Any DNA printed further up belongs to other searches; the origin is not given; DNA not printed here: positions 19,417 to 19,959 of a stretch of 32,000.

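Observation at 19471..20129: Intact tRNA-Ser(GGA) preceded by two nested partial copies of itself, with a GIY-YIG nuclease ORF exactly filling the gap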

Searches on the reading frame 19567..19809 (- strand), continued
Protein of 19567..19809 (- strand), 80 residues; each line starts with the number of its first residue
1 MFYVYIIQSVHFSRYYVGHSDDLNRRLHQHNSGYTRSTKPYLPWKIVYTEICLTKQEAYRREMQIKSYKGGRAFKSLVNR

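Call 75: fold_search(model_id=the predicted structure, library=pdb)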
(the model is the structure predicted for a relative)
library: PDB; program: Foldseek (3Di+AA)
matches with E <= 10: 110; with E <= 0.001: 1
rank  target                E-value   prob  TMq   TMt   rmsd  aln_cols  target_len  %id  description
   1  1zg2_MODEL_1_A        5.7e-04  1.00  0.49  0.42   8.7        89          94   30  Solution NMR structure of the UPF0213 protein BH0048 from Bacillus halodurans. Northeast Structural Genomics t (released 2005-06-21)
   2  7cq3_A                7.2e-03  1.00  0.76  0.21   1.4        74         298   26  Crystal structure of Slx1-Slx4 (released 2021-06-16)
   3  7cq2_A                8.2e-03  1.00  0.70  0.22   4.5        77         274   23  Crystal structure of Slx1-Slx4 (released 2021-06-16)
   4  4xlg_A                1.0e-02  1.00  0.69  0.23   6.1        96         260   18  C. glabrata Slx1 in complex with Slx4CCD. (released 2015-03-25)
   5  7cq2_B                2.1e-02  1.00  0.66  0.19   4.2        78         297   26  Crystal structure of Slx1-Slx4 (released 2021-06-16)
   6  1ln0_A                8.6e-02  0.84  0.47  0.42   4.8        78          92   22  Structure of the Catalytic Domain of Homing Endonuclease I-TevI (released 2002-10-30)
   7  1ln0_B                1.9e-01  0.87  0.54  0.47   3.5        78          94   22  Structure of the Catalytic Domain of Homing Endonuclease I-TevI (released 2002-10-30)
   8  1mk0                  3.0e-01  0.80  0.55  0.47   3.7        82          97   21  catalytic domain of intron endonuclease I-TevI, E75A mutant (released 2002-10-30)
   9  7qoh_g                5.3e-01  0.30  0.37  0.37   8.1        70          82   10  Unique vertex of the phicrAss001 virion with C5 symmetry imposed (released 2023-03-29)
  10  1yd6_C                6.1e-01  0.77  0.56  0.49   3.0        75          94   17  Crystal structure of the GIY-YIG N-terminal endonuclease domain of UvrC from Bacillus caldotenax (released 2005-03-01)
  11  7qoh_h                7.9e-01  0.41  0.42  0.45   4.3        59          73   10  Unique vertex of the phicrAss001 virion with C5 symmetry imposed (released 2023-03-29)
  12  1wz7_A                9.0e-01  0.09  0.28  0.23  13.4        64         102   11  Crystal structure of enhancer of rudimentary homologue (ERH) (released 2005-05-03)
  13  4llg_N                1.4e+00  0.14  0.30  0.43   4.2        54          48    9  Crystal Structure Analysis of the E.coli holoenzyme/Gp2 complex (released 2013-11-13)
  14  4llg_M                1.4e+00  0.14  0.30  0.41   4.2        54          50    9  Crystal Structure Analysis of the E.coli holoenzyme/Gp2 complex (released 2013-11-13)
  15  9e6q_AR               1.7e+00  0.20  0.42  0.44   4.8        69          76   12  Cryo-EM structure of the Pyrobaculum calidifontis 50S ribosomal subunit in complex with Dri (released 2024-11-20)
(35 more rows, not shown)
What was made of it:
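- On UPF0213 / SLX1-like subgroup: Foldseek: 1zg2, then 7cq3_A at TM 0.76 (call 75).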

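Call 76: find_homologous_proteins(query=A2, max_evalue=1e-12)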
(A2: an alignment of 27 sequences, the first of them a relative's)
Query A2 (27 sequences) (80 aa, profile of the alignment): 6390 proteins with E <= 1e-12 among 7236 candidates; the best 120 are listed.
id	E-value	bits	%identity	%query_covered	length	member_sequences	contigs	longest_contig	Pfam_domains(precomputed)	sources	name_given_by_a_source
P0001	7.9e-38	146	100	100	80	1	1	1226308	PF01541.31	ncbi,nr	ncbi:GIY-YIG nuclease family protein [Candidatus Saccharibacteria bacterium]|nr:MAG: GIY-YIG nucleas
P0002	3.5e-37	144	72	98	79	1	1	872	PF10544.16,PF01541.31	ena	-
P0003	7.7e-37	143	65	98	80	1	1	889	PF01541.31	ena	-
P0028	1.2e-36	142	73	99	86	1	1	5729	PF10544.16,PF01541.31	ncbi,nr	ncbi:GIY-YIG nuclease family protein [Candidatus Saccharibacteria bacterium]|nr:GIY-YIG nuclease fam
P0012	1.9e-36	142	59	100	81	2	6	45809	PF01541.31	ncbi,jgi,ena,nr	ncbi:MAG TPA: endonuclease [Candidatus Magasanikbacteria bacterium]|nr:endonuclease [Candidatus Maga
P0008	1.9e-36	142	65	100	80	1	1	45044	PF01541.31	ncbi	-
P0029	2.1e-36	142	68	98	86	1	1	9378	PF01541.31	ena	-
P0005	2.4e-36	142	67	98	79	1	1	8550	PF01541.31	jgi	-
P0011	2.6e-36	141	62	98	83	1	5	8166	PF01541.31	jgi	jgi:putative endonuclease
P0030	3.4e-36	141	62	99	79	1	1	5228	PF01541.31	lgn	-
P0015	4.1e-36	141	58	100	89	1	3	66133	PF01541.31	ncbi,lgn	-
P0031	4.1e-36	141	63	99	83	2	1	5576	PF01541.31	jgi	jgi:putative endonuclease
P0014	4.1e-36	141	63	98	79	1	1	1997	PF01541.31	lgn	-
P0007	5.6e-36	140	64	100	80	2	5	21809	PF01541.31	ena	-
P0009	6.9e-36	140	63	98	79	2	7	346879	PF01541.31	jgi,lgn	jgi:putative endonuclease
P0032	7.2e-36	140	62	99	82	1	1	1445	PF01541.31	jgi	-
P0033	8.7e-36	140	60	98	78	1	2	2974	PF01541.31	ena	-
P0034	9.2e-36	140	60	98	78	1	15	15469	PF01541.31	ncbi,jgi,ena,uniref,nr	ncbi:MAG: endonuclease [Candidatus Magasanikbacteria bacterium CG_4_9_14_0_2_um_filter_42_11]|uniref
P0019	9.8e-36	140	57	99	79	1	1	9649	PF01541.31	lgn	-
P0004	1.2e-35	139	66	99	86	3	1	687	PF01541.31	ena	-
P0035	1.4e-35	139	60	98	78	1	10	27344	PF01541.31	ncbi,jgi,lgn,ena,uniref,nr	ncbi:MAG: endonuclease [Candidatus Magasanikbacteria bacterium CG_4_9_14_0_2_um_filter_41_10]|uniref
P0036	1.9e-35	139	63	99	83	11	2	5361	PF01541.31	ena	-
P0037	1.9e-35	139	62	98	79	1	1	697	PF01541.31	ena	-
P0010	2.0e-35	139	63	98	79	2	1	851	PF01541.31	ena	-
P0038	2.2e-35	138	54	99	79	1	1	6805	PF10544.16,PF01541.31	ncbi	ncbi:GIY-YIG nuclease family protein [Bacteroidota bacterium]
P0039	2.2e-35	138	60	98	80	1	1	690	PF10544.16,PF01541.31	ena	-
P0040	2.5e-35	138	63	99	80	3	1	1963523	PF01541.31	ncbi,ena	-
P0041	2.5e-35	138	63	98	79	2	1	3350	PF01541.31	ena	-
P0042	2.8e-35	138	61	99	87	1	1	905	PF01541.31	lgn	-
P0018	2.9e-35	138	64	98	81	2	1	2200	PF01541.31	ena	-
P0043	3.2e-35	138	58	98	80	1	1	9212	PF10544.16,PF01541.31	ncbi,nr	ncbi:MAG: GIY-YIG nuclease family protein [Ignavibacteriaceae bacterium]|nr:GIY-YIG nuclease family 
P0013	3.4e-35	138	62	98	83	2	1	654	PF01541.31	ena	-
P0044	3.5e-35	138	60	98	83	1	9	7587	PF01541.31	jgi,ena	-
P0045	4.2e-35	138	59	98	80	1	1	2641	PF01541.31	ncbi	-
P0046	4.7e-35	137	62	99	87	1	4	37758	PF01541.31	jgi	-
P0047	5.3e-35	137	62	98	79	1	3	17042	PF01541.31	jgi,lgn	-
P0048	5.4e-35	137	58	100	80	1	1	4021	PF10544.16,PF01541.31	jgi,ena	-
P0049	5.8e-35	137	60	98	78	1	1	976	PF01541.31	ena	-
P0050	6.6e-35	137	59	100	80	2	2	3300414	PF01541.31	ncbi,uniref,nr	ncbi:excinuclease abc c subunit domain protein [Melioribacter roseus P3M-2]|uniref:Excinuclease abc 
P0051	6.9e-35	137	59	100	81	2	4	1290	PF01541.31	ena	-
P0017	7.0e-35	137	58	99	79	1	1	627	PF01541.31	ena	-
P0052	7.4e-35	137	59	98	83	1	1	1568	PF01541.31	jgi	jgi:putative endonuclease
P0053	8.0e-35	137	55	100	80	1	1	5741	PF01541.31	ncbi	ncbi:MAG: GIY-YIG nuclease family protein [Candidatus Magasanikbacteria bacterium]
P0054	8.1e-35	137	53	98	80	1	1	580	PF10544.16,PF01541.31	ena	-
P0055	8.8e-35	137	50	100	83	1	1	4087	PF10544.16,PF01541.31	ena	-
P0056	9.1e-35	136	65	96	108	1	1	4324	PF01541.31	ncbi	-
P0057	9.2e-35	136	58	98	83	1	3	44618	PF01541.31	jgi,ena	jgi:putative endonuclease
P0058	9.4e-35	136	55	100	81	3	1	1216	PF01541.31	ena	-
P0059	9.4e-35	136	58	98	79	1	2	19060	PF01541.31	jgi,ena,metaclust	metaclust:\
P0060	9.9e-35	136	55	98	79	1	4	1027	PF01541.31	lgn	-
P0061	1.1e-34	136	55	98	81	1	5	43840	PF01541.31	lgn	-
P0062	1.1e-34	136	56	98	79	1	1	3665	PF01541.31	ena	-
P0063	1.2e-34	136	58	100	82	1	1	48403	PF01541.31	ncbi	-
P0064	1.2e-34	136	56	100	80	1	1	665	PF01541.31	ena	-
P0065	1.2e-34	136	65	99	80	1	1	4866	PF01541.31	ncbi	-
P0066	1.2e-34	136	58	98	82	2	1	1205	PF01541.31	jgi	jgi:putative endonuclease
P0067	1.3e-34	136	58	100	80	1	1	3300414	PF01541.31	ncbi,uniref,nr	ncbi:excinuclease abc c subunit domain protein [Melioribacter roseus P3M-2]|uniref:Excinuclease abc 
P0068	1.4e-34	136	59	99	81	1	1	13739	PF10544.16,PF01541.31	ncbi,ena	-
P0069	1.5e-34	136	58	98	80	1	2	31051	PF01541.31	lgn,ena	-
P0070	1.8e-34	136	56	99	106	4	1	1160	PF01541.31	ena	-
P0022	1.8e-34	136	55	98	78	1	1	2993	PF01541.31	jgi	jgi:putative endonuclease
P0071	2.1e-34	135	58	98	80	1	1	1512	PF01541.31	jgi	jgi:putative endonuclease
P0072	2.2e-34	135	59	100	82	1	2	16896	PF01541.31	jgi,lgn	-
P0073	2.3e-34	135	61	99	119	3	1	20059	PF01541.31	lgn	-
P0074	2.4e-34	135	62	99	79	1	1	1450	PF01541.31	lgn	-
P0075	2.4e-34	135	63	98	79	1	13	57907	PF01541.31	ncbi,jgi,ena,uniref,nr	ncbi:MAG: endonuclease [Candidatus Buchananbacteria bacterium RIFCSPHIGHO2_02_FULL_38_8]|uniref:Endo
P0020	3.2e-34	135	60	100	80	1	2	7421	PF01541.31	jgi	jgi:putative endonuclease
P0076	3.4e-34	135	58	98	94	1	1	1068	PF01541.31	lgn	-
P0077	3.4e-34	135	54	99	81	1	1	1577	PF01541.31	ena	-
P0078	3.7e-34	135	56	100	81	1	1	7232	PF01541.31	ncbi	-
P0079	3.8e-34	134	58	100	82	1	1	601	PF01541.31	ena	-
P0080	3.8e-34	134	67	99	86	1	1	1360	PF01541.31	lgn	-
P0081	3.9e-34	134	65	98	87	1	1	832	PF01541.31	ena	-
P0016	4.0e-34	134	60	96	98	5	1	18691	PF01541.31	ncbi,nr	ncbi:MAG: GIY-YIG nuclease family protein [Candidatus Parcubacteria bacterium]|nr:GIY-YIG nuclease f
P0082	4.0e-34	134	62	99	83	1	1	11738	PF01541.31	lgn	-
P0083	4.0e-34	134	56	100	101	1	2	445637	PF01541.31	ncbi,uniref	ncbi:GIY-YIG nuclease family protein [Melioribacter sp. OK-6-Me]|uniref:GIY-YIG nuclease family prot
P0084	4.1e-34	134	55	98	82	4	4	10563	PF01541.31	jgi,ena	jgi:putative endonuclease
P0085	4.2e-34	134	61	100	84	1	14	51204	PF01541.31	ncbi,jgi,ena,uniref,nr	ncbi:MAG: endonuclease [Candidatus Buchananbacteria bacterium RIFCSPLOWO2_01_FULL_46_12]|uniref:Endo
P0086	4.2e-34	134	62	99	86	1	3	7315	PF01541.31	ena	-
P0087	4.2e-34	134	55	100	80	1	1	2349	PF01541.31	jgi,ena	-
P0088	4.6e-34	134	58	99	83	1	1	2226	PF01541.31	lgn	-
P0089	4.6e-34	134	61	100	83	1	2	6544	PF01541.31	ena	-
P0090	5.0e-34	134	56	99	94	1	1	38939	PF01541.31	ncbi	-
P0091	5.2e-34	134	56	99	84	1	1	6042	PF01541.31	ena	-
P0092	5.2e-34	134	68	99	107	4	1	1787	PF01541.31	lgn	-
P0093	5.5e-34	134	57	99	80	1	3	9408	PF10544.16,PF01541.31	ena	-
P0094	5.7e-34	134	60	100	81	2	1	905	PF01541.31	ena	-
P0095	5.8e-34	134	64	98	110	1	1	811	PF01541.31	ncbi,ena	-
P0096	6.2e-34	134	58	99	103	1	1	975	PF01541.31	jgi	-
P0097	6.2e-34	134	58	99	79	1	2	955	PF01541.31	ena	-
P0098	6.4e-34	134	63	99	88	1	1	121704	PF01541.31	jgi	jgi:putative endonuclease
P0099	6.4e-34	134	60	100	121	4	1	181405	PF01541.31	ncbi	-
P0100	7.1e-34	134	61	100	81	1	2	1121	PF01541.31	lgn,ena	-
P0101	7.3e-34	134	63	100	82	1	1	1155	PF01541.31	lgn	-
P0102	7.3e-34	134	59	99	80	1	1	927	PF01541.31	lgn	-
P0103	7.4e-34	134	56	100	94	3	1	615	PF01541.31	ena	-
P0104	7.4e-34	134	58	99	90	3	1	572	PF01541.31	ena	-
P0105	7.6e-34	134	55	98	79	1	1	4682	PF01541.31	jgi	jgi:putative endonuclease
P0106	7.9e-34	133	62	99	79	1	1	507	PF01541.31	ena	-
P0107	7.9e-34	133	58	98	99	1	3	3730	PF01541.31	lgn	-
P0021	8.0e-34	133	65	96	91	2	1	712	PF01541.31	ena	-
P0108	8.3e-34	133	56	99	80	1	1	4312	PF10544.16,PF01541.31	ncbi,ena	-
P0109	8.3e-34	133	63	100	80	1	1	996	PF01541.31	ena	-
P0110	8.3e-34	133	58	100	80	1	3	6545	PF01541.31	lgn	-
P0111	8.4e-34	133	58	99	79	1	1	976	PF01541.31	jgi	-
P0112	8.8e-34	133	58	99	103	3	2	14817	PF01541.31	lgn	-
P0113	8.9e-34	133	56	99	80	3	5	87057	PF01541.31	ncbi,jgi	ncbi:MAG: GIY-YIG nuclease family protein [Ignavibacteriaceae bacterium]|jgi:putative endonuclease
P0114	9.0e-34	133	59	100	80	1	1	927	PF10544.16,PF01541.31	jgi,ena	-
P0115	9.3e-34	133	59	98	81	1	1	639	PF01541.31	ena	-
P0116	9.5e-34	133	63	100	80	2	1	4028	PF01541.31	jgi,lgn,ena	-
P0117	9.8e-34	133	61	100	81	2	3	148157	PF01541.31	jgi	-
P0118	9.8e-34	133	57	96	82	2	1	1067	PF01541.31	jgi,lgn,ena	-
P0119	9.9e-34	133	55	100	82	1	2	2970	PF01541.31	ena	-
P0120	1.0e-33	133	61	99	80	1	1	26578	PF01541.31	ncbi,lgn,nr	ncbi:GIY-YIG nuclease family protein [Candidatus Nomurabacteria bacterium]|nr:GIY-YIG nuclease famil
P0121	1.0e-33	133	55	100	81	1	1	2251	PF01541.31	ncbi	-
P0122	1.1e-33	133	58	98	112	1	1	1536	PF10544.16,PF01541.31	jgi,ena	-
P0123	1.1e-33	133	64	98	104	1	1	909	PF01541.31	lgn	-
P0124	1.1e-33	133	57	99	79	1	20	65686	PF01541.31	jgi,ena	-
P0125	1.1e-33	133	63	100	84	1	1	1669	PF01541.31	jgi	-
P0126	1.1e-33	133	58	99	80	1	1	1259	PF01541.31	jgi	-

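Call 77: find_encoding_contigs(protein=P0050, flank=1500, max_places=2)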
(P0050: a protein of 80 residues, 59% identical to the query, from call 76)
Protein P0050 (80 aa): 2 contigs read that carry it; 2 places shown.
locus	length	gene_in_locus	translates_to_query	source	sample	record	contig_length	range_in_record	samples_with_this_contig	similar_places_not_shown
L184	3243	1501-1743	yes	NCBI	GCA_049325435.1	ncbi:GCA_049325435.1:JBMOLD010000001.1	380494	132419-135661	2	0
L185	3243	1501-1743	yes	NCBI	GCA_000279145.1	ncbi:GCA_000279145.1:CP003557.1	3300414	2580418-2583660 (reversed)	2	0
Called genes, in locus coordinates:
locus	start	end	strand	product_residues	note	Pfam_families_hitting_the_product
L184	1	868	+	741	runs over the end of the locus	PF13620:CarboxypepD_reg, PF13715:CarbopepD_reg_2, PF07715:Plug, PF00593:TonB_dep_Rec_b-barrel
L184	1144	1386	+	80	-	PF01541:GIY-YIG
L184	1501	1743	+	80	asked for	PF01541:GIY-YIG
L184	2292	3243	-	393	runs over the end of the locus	PF13289:SIR2_2 (weak)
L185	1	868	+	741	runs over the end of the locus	PF13620:CarboxypepD_reg, PF13715:CarbopepD_reg_2, PF07715:Plug, PF00593:TonB_dep_Rec_b-barrel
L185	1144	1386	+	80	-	PF01541:GIY-YIG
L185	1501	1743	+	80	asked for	PF01541:GIY-YIG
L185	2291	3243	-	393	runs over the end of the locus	PF13289:SIR2_2 (weak)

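Call 78: find_encoding_contigs(protein=P0067, flank=1500, max_places=2)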
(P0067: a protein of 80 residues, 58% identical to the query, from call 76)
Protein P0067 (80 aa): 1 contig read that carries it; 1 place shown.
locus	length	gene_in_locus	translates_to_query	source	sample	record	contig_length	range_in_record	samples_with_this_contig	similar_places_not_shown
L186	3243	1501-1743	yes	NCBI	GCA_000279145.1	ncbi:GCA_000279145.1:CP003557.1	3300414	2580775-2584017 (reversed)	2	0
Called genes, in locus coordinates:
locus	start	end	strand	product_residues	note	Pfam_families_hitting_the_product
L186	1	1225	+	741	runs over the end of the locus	PF13620:CarboxypepD_reg, PF13715:CarbopepD_reg_2, PF07715:Plug, PF00593:TonB_dep_Rec_b-barrel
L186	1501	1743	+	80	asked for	PF01541:GIY-YIG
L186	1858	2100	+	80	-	PF01541:GIY-YIG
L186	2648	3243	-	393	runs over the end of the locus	PF13289:SIR2_2 (weak)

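Call 79: find_encoding_contigs(protein=P0038, flank=1500, max_places=2)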
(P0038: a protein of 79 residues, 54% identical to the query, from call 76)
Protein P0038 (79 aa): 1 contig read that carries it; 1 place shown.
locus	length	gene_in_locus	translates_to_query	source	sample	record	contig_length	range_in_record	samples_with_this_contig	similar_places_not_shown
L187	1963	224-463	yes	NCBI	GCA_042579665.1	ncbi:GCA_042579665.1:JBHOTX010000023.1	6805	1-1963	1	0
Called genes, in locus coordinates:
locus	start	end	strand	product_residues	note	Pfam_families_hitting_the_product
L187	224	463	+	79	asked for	PF01541:GIY-YIG, PF10544:T5orf172 (weak)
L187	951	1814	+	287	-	PF00892:EamA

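Call 86: search_protein_families(library=padloc, proteins=[P0001, P0012, P0050], max_evalue=0.01)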
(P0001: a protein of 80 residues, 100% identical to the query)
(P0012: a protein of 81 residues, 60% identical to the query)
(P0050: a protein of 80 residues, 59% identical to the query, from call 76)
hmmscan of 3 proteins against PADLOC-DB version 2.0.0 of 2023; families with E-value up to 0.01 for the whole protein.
P0001 (80 aa): 1 family
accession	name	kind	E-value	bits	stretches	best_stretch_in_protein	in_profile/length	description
PDLC04923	PDC-S14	-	0.0012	16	1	13-38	87-107/320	-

P0012 (81 aa): 1 family
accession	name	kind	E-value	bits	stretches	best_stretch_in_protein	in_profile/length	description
PDLC04923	PDC-S14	-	0.0037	14.4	1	9-38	78-107/320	-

P0050 (80 aa): 3 families
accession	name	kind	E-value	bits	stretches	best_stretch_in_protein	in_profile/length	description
PDLC04923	PDC-S14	-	0.0017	15.4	1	11-34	85-108/320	-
PDLC03701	HEase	-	0.0038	15.1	1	4-33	5-34/271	homing endonuclease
PDLC04925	PDC-S14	-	0.0081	13.2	1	12-34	77-99/301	-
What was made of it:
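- There is no meaningful match to known defence components (call 86).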

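Call 88: find_encoding_contigs(protein=P0028, flank=2500, max_places=2)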
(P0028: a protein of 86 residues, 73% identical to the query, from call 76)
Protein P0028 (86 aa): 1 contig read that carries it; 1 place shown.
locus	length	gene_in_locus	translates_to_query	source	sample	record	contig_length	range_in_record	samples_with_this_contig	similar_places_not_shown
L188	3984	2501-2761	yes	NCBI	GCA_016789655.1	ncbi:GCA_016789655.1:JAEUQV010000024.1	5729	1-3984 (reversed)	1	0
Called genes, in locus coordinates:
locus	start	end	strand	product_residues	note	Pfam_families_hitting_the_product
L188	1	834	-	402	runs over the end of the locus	PF12704:MacB_PCD, PF02687:FtsX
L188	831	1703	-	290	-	PF02463:SMC_N (faint), PF00005:ABC_tran, PF13304:AAA_21 (weak)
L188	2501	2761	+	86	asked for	PF01541:GIY-YIG, PF10544:T5orf172 (weak)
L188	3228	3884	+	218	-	-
